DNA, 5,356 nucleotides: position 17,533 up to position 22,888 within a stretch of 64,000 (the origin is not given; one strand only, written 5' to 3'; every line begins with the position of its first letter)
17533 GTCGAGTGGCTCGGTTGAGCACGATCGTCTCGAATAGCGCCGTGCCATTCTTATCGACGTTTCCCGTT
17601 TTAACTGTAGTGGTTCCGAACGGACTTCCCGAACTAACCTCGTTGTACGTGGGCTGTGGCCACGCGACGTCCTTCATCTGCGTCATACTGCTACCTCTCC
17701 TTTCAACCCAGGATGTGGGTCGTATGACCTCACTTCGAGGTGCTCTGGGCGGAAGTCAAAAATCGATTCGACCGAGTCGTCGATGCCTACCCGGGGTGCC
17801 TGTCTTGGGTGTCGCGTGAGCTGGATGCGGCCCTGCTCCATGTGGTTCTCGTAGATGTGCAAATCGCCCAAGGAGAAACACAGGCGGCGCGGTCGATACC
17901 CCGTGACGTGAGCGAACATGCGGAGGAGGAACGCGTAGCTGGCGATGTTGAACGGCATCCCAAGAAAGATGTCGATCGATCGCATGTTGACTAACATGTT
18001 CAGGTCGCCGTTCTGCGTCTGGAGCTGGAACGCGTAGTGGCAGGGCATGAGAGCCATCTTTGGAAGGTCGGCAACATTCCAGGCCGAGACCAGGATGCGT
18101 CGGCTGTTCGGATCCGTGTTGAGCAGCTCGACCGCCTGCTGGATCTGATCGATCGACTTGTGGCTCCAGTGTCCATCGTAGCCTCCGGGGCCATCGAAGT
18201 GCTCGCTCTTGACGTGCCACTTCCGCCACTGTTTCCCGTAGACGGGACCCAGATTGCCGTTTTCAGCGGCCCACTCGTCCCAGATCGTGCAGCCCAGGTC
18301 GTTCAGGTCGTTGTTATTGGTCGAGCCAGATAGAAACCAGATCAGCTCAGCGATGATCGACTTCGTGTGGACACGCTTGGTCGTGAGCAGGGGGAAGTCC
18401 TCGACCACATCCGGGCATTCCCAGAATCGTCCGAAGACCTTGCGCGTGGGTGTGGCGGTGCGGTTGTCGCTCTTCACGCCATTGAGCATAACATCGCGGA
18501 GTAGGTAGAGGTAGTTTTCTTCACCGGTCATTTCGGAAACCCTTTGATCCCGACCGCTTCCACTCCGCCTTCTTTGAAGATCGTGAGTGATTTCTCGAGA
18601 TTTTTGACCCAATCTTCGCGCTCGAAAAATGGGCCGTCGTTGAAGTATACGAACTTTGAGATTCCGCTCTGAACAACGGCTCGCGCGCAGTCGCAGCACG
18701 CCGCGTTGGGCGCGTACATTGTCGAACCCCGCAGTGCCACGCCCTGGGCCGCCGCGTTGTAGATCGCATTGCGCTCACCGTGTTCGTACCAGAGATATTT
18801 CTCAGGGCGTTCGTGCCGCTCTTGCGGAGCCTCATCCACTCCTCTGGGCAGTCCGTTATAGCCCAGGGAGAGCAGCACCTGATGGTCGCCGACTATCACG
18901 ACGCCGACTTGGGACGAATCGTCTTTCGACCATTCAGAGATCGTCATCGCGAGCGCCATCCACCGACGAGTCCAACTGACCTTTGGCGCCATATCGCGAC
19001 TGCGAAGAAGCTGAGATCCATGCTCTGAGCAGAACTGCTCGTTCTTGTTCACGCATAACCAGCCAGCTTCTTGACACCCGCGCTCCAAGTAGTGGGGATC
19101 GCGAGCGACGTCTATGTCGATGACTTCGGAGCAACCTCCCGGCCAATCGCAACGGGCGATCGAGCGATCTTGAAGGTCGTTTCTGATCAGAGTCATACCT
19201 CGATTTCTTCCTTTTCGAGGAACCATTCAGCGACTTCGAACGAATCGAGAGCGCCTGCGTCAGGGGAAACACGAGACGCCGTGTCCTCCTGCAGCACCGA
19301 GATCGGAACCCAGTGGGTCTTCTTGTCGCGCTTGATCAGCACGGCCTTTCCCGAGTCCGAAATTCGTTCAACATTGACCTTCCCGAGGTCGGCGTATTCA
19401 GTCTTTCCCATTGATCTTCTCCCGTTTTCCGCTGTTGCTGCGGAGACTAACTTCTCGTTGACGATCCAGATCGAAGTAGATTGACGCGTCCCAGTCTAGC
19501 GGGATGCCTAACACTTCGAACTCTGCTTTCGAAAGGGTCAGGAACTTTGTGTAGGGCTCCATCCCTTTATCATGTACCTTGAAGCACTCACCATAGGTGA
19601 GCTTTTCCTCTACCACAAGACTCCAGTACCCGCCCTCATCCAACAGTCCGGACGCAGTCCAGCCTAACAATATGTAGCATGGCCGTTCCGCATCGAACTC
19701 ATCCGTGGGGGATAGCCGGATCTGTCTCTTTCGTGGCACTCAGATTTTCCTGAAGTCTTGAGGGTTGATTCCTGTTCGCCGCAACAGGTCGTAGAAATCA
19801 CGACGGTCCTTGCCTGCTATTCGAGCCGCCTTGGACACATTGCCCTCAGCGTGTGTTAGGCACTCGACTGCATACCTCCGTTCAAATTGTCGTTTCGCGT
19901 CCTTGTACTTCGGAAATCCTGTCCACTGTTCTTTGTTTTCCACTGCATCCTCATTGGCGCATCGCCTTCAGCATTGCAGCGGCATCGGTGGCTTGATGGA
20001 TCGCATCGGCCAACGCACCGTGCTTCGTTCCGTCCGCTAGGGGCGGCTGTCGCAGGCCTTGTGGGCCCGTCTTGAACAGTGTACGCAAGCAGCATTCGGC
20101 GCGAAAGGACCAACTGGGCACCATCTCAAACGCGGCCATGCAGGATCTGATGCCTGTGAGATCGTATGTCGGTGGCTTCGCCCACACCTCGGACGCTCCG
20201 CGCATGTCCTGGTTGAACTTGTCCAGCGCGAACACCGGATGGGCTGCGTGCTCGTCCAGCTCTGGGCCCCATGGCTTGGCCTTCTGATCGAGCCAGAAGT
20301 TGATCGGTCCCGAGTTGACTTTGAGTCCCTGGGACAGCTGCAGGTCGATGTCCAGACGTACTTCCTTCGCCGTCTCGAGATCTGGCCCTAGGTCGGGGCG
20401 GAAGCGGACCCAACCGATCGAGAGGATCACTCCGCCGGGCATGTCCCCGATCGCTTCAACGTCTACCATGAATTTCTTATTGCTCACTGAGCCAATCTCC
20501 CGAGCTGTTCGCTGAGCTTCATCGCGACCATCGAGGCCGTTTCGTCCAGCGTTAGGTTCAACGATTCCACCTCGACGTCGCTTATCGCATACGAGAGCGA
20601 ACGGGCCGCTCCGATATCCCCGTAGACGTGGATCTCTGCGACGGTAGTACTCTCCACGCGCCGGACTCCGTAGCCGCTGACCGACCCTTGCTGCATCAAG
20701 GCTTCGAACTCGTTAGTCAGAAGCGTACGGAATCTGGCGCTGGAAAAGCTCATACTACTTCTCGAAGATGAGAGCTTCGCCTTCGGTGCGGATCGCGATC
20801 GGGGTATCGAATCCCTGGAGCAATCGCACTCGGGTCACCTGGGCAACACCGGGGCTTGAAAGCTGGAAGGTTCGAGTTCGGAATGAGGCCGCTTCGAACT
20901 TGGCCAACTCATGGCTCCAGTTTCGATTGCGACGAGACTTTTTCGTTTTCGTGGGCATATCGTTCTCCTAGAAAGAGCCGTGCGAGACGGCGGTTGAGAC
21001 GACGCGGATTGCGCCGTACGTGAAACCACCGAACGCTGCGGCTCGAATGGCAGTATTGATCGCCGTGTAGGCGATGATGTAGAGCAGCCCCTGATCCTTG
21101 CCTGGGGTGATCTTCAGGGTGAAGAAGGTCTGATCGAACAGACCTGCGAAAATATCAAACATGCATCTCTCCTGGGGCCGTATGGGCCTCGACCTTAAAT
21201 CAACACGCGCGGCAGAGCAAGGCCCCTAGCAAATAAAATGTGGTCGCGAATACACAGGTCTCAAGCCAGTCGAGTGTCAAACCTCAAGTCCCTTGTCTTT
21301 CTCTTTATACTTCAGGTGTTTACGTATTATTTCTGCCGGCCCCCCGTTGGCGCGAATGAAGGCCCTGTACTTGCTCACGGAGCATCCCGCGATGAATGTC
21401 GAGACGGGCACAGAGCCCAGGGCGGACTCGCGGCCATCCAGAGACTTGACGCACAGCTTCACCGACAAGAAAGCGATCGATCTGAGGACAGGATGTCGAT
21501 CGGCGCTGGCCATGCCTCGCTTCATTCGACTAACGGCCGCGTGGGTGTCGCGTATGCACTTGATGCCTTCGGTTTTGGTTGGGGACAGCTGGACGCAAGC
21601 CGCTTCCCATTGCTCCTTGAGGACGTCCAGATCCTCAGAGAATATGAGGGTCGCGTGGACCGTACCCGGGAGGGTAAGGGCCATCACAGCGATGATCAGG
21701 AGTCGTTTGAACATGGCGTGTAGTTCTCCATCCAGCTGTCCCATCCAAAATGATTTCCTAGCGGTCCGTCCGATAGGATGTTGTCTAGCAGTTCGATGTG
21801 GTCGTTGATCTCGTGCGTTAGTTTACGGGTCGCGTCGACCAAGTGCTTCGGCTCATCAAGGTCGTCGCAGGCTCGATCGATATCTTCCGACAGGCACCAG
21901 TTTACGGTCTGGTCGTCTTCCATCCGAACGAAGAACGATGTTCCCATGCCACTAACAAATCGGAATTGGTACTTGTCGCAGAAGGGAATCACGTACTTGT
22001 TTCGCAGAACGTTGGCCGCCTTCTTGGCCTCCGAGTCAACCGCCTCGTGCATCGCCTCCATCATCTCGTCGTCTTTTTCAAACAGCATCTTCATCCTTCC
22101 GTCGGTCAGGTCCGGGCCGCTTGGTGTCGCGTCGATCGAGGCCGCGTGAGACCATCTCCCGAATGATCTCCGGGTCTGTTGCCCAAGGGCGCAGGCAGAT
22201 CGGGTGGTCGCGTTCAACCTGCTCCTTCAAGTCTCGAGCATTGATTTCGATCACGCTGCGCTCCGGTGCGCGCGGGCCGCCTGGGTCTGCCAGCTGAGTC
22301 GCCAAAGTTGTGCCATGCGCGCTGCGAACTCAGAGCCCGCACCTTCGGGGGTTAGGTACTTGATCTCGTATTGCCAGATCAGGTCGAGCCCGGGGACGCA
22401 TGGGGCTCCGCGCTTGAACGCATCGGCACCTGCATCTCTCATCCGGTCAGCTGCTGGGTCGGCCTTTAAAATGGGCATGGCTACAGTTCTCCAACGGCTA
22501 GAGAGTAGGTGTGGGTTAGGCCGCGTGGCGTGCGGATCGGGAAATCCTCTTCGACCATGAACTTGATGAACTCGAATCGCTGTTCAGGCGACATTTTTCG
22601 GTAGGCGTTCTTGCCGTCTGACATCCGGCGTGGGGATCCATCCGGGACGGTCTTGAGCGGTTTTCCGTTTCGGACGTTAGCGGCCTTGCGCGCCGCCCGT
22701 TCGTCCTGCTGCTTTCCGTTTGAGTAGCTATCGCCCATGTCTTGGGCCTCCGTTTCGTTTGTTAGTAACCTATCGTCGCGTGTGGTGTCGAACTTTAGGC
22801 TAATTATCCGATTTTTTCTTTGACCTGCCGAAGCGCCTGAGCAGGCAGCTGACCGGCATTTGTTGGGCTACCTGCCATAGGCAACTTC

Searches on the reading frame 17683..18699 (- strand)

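Call 28: search_protein_families(library=phrogs, proteins=[window:17683-18699:-], max_evalue=0.00001)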
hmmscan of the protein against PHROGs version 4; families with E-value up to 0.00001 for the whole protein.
window:17683-18699:- (338 aa): 4 families
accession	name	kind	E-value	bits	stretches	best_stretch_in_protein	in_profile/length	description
phrog_160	-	DNA, RNA and nucleotide metabolism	2.5e-99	333.3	1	54-338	27-308/335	thymidylate synthase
phrog_5682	-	DNA, RNA and nucleotide metabolism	1e-51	176.2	1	117-338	5-209/209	thymidylate synthase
phrog_5131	-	DNA, RNA and nucleotide metabolism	5.4e-18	66.4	1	62-294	12-228/357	thymidylate synthase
phrog_3676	-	DNA, RNA and nucleotide metabolism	8.3e-10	39.4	1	184-292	114-236/351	thymidylate synthase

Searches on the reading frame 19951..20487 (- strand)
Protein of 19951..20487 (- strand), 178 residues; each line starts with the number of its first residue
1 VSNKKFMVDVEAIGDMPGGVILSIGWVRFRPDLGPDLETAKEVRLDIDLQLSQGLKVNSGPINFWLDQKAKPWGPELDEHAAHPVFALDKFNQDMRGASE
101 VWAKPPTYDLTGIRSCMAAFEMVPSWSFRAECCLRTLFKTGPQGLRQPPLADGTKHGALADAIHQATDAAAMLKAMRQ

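Call 68: search_protein_families(library=pfam, proteins=[window:19951-20487:-], max_evalue=0.05)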
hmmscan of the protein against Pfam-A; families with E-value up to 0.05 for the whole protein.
window:19951-20487:- (178 aa): 1 family
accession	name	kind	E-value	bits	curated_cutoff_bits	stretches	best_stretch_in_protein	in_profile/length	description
PF16473.11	Rv2179c-like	-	1.3e-21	77.5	27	1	5-171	2-175/177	3'-5' exoribonuclease Rv2179c-like domain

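Call 69: search_protein_families(library=phrogs, proteins=[window:19951-20487:-], max_evalue=0.001)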
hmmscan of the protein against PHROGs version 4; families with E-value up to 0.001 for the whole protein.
window:19951-20487:- (178 aa): 3 families
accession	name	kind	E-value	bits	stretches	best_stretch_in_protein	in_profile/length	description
phrog_255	-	DNA, RNA and nucleotide metabolism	3e-27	96.7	1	1-174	178-360/436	exonuclease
phrog_14078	-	unknown function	1.7e-09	38.6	1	4-167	82-248/264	-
phrog_20376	-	DNA, RNA and nucleotide metabolism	0.00011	22.1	1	5-174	349-521/530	exonuclease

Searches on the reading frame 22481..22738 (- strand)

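Call 3: search_protein_families(library=pfam, proteins=[window:22481-22738:-], max_evalue=0.1)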
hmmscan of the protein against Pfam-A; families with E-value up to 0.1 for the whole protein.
window:22481-22738:- (85 aa): 1 family
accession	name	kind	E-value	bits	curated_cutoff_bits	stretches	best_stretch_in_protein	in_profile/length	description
PF24769.1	At2g29880_C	-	0.08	13.8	26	0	43-60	29-46/47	At2g29880 C-terminal domain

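Call 4: search_protein_families(library=phrogs, proteins=[window:22481-22738:-], max_evalue=0.01)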
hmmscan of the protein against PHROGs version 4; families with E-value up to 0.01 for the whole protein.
window:22481-22738:- (85 aa): 0 families

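Call 99: search_protein_families(library=ncbifam, proteins=[window:22481-22738:-], max_evalue=0.01)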
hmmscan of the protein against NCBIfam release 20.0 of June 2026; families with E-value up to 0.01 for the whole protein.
window:22481-22738:- (85 aa): 0 families

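Call 100: search_protein_families(library=padloc, proteins=[window:22481-22738:-], max_evalue=0.01)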
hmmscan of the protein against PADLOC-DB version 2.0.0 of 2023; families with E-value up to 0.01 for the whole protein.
window:22481-22738:- (85 aa): 0 families
